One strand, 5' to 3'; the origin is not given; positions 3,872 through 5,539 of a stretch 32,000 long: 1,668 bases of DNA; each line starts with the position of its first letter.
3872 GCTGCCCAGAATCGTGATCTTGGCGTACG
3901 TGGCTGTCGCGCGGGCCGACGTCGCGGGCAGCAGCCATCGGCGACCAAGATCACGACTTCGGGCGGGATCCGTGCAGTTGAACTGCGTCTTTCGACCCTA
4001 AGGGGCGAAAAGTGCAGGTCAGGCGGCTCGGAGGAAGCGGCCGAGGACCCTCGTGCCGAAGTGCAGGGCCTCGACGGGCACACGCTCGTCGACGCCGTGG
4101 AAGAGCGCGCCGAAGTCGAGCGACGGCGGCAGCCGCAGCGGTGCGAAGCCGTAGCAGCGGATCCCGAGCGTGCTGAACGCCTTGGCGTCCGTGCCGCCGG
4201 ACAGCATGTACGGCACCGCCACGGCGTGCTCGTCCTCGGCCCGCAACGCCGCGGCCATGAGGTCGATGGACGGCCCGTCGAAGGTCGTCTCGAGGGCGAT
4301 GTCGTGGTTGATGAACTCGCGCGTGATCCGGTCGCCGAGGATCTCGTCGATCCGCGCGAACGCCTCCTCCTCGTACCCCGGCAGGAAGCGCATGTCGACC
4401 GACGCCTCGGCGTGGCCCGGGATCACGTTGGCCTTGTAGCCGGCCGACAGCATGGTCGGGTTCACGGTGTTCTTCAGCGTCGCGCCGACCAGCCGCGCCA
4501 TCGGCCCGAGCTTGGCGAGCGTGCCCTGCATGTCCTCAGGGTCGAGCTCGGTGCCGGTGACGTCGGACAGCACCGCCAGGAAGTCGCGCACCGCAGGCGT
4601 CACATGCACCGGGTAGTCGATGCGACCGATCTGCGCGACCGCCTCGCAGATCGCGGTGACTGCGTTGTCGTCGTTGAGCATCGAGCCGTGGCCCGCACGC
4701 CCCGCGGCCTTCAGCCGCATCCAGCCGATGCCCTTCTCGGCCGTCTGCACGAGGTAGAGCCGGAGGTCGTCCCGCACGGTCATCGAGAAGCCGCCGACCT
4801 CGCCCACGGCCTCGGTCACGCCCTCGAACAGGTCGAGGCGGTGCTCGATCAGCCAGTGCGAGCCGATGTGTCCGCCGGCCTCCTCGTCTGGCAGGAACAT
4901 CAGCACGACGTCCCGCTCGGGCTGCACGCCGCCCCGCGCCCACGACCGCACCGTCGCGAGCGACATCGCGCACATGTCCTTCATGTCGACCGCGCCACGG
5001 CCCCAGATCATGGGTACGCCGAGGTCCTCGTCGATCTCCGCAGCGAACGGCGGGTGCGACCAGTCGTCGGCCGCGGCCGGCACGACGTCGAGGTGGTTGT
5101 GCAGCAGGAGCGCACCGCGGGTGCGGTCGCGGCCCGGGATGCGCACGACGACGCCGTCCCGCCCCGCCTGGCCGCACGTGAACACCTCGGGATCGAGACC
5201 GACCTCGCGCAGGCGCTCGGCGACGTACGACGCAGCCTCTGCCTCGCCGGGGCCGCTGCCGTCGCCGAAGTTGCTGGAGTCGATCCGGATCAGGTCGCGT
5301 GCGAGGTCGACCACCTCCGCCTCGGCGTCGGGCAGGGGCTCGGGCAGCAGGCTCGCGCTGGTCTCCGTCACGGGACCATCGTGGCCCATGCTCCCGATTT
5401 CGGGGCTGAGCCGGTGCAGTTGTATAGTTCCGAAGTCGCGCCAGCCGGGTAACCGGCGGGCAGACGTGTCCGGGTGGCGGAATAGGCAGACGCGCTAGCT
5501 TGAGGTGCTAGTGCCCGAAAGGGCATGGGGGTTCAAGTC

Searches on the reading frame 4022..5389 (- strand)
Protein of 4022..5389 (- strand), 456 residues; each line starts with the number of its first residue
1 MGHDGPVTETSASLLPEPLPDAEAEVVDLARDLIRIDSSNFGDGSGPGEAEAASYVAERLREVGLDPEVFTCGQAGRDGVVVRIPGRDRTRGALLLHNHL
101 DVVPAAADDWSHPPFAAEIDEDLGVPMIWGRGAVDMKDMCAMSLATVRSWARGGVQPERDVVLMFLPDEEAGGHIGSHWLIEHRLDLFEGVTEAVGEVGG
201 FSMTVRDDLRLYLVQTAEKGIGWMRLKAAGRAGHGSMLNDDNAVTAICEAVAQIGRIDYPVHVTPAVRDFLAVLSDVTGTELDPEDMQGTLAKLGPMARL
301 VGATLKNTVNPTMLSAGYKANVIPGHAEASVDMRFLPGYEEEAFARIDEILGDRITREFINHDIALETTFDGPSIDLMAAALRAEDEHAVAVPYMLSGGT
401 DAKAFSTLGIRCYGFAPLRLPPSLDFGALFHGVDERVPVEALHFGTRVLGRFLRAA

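Call 23: search_protein_families(library=pfam, proteins=[window:4022-5389:-], max_evalue=0.001)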
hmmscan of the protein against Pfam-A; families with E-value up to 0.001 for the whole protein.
window:4022-5389:- (456 aa): 3 families
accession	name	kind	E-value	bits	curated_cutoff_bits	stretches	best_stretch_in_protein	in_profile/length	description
PF01546.33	Peptidase_M20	-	8.9e-29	101.3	24.6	1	95-454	1-205/206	Peptidase family M20/M25/M40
PF07687.19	M20_dimer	-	3.2e-14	53.2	21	1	216-351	1-99/107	Peptidase dimerisation domain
PF04389.22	Peptidase_M28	-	1e-08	35.6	21.3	1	80-182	2-79/193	Peptidase family M28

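Call 91: list_cluster_members(proteins=[window:4022-5389:-, window:5725-6927:-, window:18021-18818:-, window:23116-24132:+])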
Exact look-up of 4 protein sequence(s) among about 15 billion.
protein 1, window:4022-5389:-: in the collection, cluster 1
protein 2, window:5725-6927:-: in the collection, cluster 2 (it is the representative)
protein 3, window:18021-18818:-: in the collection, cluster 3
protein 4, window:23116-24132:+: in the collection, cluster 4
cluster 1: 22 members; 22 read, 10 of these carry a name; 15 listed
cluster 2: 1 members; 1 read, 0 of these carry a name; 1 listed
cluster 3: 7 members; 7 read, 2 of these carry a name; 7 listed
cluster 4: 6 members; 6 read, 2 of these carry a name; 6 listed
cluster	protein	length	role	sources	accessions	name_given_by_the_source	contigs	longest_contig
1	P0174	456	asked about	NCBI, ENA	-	-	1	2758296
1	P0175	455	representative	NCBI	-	-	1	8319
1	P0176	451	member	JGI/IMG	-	acetylornithine deacetylase/succinyl-diaminopimelate desuccinylase-like protein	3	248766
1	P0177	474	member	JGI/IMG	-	acetylornithine deacetylase/succinyl-diaminopimelate desuccinylase-like protein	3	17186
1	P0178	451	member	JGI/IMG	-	acetylornithine deacetylase/succinyl-diaminopimelate desuccinylase-like protein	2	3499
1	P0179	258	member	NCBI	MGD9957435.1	MAG: peptidase dimerization domain-containing protein, partial [Candidatus ...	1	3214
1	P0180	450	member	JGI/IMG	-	acetylornithine deacetylase/succinyl-diaminopimelate desuccinylase-like protein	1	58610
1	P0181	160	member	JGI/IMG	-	acetylornithine deacetylase/succinyl-diaminopimelate desuccinylase-like protein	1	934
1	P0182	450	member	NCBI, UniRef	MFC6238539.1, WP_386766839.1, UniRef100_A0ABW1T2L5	M20/M25/M40 family metallo-hydrolase [Longivirga aurantiaca] | M20/M25/M40 family metallo-hydrolase n=1 Tax=Longivirga aurantiaca TaxID=1837743 ...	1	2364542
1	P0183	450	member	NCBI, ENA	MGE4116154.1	MAG: M20/M25/M40 family metallo-hydrolase [Candidatus Nanopelagicales bacterium]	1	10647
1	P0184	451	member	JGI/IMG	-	acetylornithine deacetylase/succinyl-diaminopimelate desuccinylase-like protein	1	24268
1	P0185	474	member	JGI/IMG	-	acetylornithine deacetylase/succinyl-diaminopimelate desuccinylase-like protein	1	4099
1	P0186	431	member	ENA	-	-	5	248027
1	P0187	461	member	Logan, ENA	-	-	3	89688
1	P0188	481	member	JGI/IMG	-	-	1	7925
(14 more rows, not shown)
